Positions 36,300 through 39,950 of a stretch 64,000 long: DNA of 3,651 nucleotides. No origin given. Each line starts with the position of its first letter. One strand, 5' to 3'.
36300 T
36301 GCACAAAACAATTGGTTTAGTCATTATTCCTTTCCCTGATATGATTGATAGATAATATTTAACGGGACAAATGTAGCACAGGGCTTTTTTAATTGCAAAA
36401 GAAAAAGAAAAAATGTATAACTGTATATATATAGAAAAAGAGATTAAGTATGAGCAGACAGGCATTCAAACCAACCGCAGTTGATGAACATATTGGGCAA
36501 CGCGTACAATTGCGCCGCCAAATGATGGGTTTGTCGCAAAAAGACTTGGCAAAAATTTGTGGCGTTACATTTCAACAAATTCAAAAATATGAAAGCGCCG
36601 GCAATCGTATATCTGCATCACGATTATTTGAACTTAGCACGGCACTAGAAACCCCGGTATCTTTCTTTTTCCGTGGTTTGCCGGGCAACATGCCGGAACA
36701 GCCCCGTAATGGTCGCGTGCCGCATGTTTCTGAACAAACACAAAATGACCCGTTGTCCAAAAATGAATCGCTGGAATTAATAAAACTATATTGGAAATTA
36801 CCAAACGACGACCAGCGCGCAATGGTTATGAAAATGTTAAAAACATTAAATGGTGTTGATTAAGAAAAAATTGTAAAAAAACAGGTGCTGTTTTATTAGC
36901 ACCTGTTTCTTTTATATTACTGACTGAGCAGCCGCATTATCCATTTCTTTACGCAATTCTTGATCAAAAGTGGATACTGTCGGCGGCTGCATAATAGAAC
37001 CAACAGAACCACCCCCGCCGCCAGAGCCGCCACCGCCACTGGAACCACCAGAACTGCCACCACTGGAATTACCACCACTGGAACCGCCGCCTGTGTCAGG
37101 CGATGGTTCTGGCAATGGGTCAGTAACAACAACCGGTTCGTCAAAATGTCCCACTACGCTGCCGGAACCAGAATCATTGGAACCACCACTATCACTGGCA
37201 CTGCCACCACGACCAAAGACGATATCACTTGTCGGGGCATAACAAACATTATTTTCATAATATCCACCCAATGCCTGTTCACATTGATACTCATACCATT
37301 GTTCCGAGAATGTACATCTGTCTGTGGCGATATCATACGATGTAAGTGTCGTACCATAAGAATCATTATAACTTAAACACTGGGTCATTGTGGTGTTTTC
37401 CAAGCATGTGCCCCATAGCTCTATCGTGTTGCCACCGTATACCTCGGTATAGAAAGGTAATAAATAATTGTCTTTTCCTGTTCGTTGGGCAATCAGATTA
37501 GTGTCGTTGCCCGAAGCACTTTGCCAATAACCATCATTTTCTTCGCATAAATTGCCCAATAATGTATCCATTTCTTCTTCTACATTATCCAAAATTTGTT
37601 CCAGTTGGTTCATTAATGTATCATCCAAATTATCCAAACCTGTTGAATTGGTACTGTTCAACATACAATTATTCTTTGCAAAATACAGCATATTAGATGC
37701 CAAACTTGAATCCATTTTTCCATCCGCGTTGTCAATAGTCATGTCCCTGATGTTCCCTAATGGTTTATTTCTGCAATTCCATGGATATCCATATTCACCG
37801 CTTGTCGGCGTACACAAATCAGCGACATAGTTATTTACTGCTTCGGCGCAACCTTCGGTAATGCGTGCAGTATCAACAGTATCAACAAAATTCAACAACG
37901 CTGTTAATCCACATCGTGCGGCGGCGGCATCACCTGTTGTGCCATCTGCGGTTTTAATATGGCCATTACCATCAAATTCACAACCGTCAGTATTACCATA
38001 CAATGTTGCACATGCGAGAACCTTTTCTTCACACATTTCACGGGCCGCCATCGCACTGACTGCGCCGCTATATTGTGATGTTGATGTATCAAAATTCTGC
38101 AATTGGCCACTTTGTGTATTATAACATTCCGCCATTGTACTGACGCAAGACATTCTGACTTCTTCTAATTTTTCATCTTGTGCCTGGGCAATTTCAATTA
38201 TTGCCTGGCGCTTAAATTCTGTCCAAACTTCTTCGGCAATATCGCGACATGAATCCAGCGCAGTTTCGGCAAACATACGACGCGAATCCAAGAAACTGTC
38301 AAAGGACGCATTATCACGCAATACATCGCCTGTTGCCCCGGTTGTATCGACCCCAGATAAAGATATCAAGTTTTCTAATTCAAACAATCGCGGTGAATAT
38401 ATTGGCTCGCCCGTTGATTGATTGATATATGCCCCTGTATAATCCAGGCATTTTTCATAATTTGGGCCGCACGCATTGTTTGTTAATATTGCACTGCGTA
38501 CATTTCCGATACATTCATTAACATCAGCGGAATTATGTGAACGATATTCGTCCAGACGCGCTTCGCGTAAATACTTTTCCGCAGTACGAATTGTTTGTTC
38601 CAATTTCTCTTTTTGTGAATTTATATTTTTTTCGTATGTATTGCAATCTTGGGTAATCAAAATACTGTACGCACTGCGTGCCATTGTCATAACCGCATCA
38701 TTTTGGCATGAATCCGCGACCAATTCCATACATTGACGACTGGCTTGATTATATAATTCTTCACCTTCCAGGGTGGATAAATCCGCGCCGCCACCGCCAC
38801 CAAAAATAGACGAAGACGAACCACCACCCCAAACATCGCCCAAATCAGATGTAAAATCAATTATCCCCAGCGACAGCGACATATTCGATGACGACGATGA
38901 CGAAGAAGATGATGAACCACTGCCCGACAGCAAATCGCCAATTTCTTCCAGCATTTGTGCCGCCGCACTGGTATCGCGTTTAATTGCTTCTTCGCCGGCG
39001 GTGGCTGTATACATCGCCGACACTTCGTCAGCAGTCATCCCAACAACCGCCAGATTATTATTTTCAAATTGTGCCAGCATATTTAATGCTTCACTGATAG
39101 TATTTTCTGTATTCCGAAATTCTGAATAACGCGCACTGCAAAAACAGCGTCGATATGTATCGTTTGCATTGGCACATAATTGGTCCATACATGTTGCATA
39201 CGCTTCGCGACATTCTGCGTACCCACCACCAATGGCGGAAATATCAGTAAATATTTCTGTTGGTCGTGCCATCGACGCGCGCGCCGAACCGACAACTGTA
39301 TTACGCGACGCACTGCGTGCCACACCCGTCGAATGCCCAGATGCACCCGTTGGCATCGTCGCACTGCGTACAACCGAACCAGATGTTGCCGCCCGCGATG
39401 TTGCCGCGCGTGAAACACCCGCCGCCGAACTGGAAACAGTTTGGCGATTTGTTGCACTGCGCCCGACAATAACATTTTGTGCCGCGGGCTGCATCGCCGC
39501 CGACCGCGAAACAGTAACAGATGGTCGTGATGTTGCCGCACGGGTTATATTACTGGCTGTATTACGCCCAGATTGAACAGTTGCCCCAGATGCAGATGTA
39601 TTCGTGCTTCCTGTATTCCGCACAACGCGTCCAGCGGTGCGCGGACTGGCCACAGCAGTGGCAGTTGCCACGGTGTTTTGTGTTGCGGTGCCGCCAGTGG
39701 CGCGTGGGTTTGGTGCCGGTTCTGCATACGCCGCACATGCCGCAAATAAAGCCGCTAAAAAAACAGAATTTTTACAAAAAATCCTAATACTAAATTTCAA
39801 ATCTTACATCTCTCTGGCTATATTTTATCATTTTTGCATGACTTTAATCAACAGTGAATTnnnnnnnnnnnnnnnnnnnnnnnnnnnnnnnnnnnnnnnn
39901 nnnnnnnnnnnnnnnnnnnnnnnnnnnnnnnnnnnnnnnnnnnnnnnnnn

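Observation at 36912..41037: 962-aa Ser/Gly/Thr-rich, Cys-rich secreted protein plus two uncharacterised neighbours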

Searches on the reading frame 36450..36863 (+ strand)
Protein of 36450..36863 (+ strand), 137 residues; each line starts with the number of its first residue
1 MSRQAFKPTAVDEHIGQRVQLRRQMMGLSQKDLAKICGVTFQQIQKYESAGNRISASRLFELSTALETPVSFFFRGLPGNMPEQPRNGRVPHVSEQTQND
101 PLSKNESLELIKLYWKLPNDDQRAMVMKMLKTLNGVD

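Call 3: search_protein_families(library=pfam, proteins=[window:36450-36863:+], max_evalue=1)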
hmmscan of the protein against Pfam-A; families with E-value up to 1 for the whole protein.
window:36450-36863:+ (137 aa): 13 families
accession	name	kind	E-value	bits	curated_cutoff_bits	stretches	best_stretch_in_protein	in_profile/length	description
PF01381.28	HTH_3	-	3.5e-12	46.6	23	1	22-72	4-54/55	Helix-turn-helix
PF13560.12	HTH_31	-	0.00012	22.7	27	1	15-69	2-57/64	Helix-turn-helix domain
PF15943.11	YdaS_toxin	-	0.016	15.4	30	1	29-66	10-47/65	Bacterial toxin YdaS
PF13744.12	HTH_37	-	0.02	15.1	27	1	16-67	20-72/80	Helix-turn-helix domain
PF13443.12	HTH_26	-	0.027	15.2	22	1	26-68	9-52/63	Cro/C1-type HTH DNA-binding domain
PF00376.29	MerR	-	0.027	14.7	28.2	1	31-57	3-29/38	MerR family regulatory protein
PF12844.13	HTH_19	-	0.054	13.8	30.2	1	16-49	1-34/64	Helix-turn-helix domain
PF13384.12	HTH_23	-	0.089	13.1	24.6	1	19-46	11-36/50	Homeodomain-like domain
PF08281.18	Sigma70_r4_2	-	0.096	12.8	25.7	0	22-40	21-39/54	Sigma-70, region 4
PF15731.11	MqsA_antitoxin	-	0.13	12.8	30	1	16-57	71-112/131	Antitoxin component of bacterial toxin-antitoxin system, MqsA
PF13518.12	HTH_28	-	0.14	12.7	25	1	25-47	10-32/52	Helix-turn-helix domain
PF18016.8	SAM_3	-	0.15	12.5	22.6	1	23-38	38-53/65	SAM domain (Sterile alpha motif)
PF20317.4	HTH_60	-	0.2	12.4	24.1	1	24-65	85-126/140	Helix-turn-helix domain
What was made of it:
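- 36450..36863 (+): Convergent XRE/HTH_3 regulator gene; context. PF01381, E 3.5e-12 (call 3).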

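Call 4: search_protein_families(library=ncbifam, proteins=[window:36450-36863:+], max_evalue=1)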
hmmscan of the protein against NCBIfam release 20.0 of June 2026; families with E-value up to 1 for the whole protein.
window:36450-36863:+ (137 aa): 16 families
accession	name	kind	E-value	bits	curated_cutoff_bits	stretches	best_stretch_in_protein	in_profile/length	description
NF007257.0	PRK09706.1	subfamily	5.9e-13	48.8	101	1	13-129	4-111/135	transcriptional repressor DicA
NF047948.1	male_kill_WMK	equivalog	4.9e-09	36.1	300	1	11-70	2-61/300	WO male-killing family protein Wmk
NF041951.1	phage_RstR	subfamily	8.7e-07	29.2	80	1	15-68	3-56/108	RstR family transcriptional repressor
TIGR03070.1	couple_hipB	subfamily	1.7e-06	27.9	71.65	1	14-49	2-37/58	type II toxin-antitoxin system Y4mF family antitoxin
NF006015.0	PRK08154.1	subfamily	3.5e-06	26.4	204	1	10-71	26-87/314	anaerobic benzoate catabolism transcriptional regulator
TIGR03830.1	CxxCG_CxxCG_HTH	subfamily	3.7e-06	26.8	61.8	1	6-57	57-110/127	type II TA system antitoxin MqsA family protein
NF052239.1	antitox_spr1629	equivalog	2.2e-05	23.8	335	1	15-76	3-64/377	spr1629 family repressor/antitoxin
NF007408.0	PRK09943.1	equivalog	0.00021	20.9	211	1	15-75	8-68/185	HTH-type transcriptional regulator PuuR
NF003162.0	PRK04140.1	equivalog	0.00022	20.3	263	1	16-70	128-182/317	transcriptional regulator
NF040522.1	VC1465_fam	subfamily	0.00077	19.5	70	1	21-62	3-43/111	VC1465 family Xer recombination activation factor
NF007271.0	PRK09726.1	equivalog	0.0026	17.7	79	1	17-68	15-66/88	type II toxin-antitoxin system antitoxin HipB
NF007481.0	PRK10072.1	equivalog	0.0034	17.8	110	1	19-58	39-77/96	HTH-type transcriptional regulator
TIGR00270.2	TIGR00270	equivalog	0.011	15.6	110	1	6-49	65-110/159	multiprotein bridging factor aMBF1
NF041575.1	antitoxPezA_Strep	equivalog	0.026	14.5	290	1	15-57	2-44/158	type II toxin-antitoxin system antitoxin PezA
TIGR01128.2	holA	equivalog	0.028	13.8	80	1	20-62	244-287/316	DNA polymerase III subunit delta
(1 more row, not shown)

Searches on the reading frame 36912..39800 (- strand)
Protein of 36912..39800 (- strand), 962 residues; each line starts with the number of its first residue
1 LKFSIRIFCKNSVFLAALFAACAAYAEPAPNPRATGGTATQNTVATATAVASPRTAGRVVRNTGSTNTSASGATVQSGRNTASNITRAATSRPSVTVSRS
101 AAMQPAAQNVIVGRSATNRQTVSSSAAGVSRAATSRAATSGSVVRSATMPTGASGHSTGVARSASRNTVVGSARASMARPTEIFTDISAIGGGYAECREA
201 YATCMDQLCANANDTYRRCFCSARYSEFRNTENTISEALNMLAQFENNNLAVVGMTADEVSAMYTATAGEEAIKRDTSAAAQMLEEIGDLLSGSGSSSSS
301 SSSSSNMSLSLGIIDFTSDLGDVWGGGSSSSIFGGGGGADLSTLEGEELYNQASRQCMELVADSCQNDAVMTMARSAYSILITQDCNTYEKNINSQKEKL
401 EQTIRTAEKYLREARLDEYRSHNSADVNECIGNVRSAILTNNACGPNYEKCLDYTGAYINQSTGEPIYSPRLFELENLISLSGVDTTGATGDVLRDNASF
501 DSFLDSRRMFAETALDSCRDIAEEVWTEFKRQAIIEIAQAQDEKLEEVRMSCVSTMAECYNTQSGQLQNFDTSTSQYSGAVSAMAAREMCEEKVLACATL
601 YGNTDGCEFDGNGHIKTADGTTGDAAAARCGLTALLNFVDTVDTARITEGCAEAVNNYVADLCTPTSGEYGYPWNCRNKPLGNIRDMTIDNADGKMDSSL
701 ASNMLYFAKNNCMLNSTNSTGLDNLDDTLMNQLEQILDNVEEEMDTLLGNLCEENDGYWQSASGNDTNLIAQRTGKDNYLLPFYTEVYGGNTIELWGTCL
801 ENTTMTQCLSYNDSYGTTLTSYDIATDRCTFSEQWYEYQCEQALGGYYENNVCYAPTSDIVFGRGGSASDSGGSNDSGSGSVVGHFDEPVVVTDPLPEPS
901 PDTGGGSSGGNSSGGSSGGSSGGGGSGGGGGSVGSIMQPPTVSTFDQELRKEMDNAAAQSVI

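Call 3: search_protein_families(library=pfam, proteins=[window:36912-39800:-], max_evalue=1)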
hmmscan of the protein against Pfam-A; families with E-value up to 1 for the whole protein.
window:36912-39800:- (962 aa): 0 families

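Call 4: search_protein_families(library=ncbifam, proteins=[window:36912-39800:-], max_evalue=1)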
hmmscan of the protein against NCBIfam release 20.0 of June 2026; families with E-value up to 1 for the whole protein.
window:36912-39800:- (962 aa): 0 families

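Call 9: find_related_loci(query=A1, collection=genome_contigs, flank=8000)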
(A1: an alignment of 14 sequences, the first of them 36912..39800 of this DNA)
Query A1 (962 aa) in genome_contigs; peptide patterns used: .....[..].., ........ (x = any residue, [..] = any of these).
473 stretches matched a pattern; 461 encode a relative of the query (tblastn E <= 1e-3); the best 80 are kept; 80 distinct loci.
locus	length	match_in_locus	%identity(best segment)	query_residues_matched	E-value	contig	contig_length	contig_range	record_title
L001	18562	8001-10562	65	1-859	0e+0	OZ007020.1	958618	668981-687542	MAG: uncultured Alphaproteobacteria bacterium isolate 6730_HET_VAC_contig_11916_metaflye_circ MAG genome assembly, chrom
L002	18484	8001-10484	61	8-854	0e+0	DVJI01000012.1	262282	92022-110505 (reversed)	MAG TPA_asm: Candidatus Enterousia intestinigallinarum isolate ChiGjej3B3-5194 ChiGjej3B3M5__C728095_L262282_SRR6323341,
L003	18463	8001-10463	58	3-854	0e+0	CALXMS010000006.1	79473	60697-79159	MAG: uncultured Alphaproteobacteria bacterium isolate BRZ_MB__bin43 genome assembly, contig: BRZ_MB__NODE_498_length_794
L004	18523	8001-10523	59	3-854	0e+0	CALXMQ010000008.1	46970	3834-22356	MAG: uncultured Alphaproteobacteria bacterium isolate BRZ_KT__bin2 genome assembly, contig: BRZ_KT__NODE_509_length_4697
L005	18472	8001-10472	58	1-854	0e+0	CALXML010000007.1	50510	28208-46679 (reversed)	MAG: uncultured Alphaproteobacteria bacterium isolate BRZ_KL__bin36 genome assembly, contig: BRZ_KL__NODE_646_length_505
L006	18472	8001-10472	57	1-854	0e+0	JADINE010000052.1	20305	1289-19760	MAG: Candidatus Enterousia excrementavium isolate B1-16210 B1M03__C594945_L20305_SRR9113712, whole genome shotgun sequen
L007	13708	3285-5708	56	8-854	0e+0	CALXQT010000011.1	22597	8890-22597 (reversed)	MAG: uncultured Alphaproteobacteria bacterium isolate E20__bin73 genome assembly, contig: E20__k127_3855679, whole genom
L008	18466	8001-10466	58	1-855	0e+0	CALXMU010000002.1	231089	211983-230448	MAG: uncultured Alphaproteobacteria bacterium isolate BRZ_MD__bin57 genome assembly, contig: BRZ_MD__NODE_45_length_2310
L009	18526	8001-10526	57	3-856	0e+0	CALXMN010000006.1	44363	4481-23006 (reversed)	MAG: uncultured Alphaproteobacteria bacterium isolate BRZ_KQ__bin82 genome assembly, contig: BRZ_KQ__NODE_1625_length_44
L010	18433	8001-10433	57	1-854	0e+0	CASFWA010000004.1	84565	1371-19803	uncultured proteobacterium isolate A86_L4_360360_idba_bin.28 genome assembly, contig: A86_L4_360360_idba_bin.28.fa_scaff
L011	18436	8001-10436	56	1-854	0e+0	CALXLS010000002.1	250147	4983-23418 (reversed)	MAG: uncultured Alphaproteobacteria bacterium isolate BRZ_DL__bin85 genome assembly, contig: BRZ_DL__NODE_35_length_2501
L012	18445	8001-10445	54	8-854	0e+0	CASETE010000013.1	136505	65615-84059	uncultured proteobacterium isolate SI.O98.metabat-bins.90 genome assembly, contig: SI.O98.metabat-bins.90.fa_k141_265550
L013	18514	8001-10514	56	1-858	0e+0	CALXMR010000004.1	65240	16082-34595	MAG: uncultured Alphaproteobacteria bacterium isolate BRZ_MA__bin39 genome assembly, contig: BRZ_MA__NODE_419_length_652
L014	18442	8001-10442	56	8-854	0e+0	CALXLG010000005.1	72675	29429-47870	MAG: uncultured Alphaproteobacteria bacterium isolate BRZ_FN__bin24 genome assembly, contig: BRZ_FN__NODE_371_length_726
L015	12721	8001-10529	57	1-854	0e+0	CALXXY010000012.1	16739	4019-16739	MAG: uncultured Alphaproteobacteria bacterium isolate BRZ_PP__bin55 genome assembly, contig: BRZ_PP__NODE_3258_length_16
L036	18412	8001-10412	49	1-854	0e+0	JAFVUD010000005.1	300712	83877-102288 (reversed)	MAG: Alphaproteobacteria bacterium isolate RGIG5397 Sheep_Colon-3__c913026, whole genome shotgun sequence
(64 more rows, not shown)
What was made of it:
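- Enterousia MAGs (call 9).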

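Call 68: search_protein_families(library=pfam, proteins=[L001:10573-12000:+, L036:10449-11996:+], max_evalue=1)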
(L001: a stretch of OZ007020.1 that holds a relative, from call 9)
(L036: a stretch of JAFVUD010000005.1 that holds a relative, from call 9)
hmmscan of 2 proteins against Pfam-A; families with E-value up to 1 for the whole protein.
L001:10573-12000:+ (475 aa): 0 families

L036:10449-11996:+ (515 aa): 1 family
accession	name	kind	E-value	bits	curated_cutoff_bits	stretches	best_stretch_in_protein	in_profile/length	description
PF23106.1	EGF_Teneurin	-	0.92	10.1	24.3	1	111-130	11-28/30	Teneurin-like EGF domain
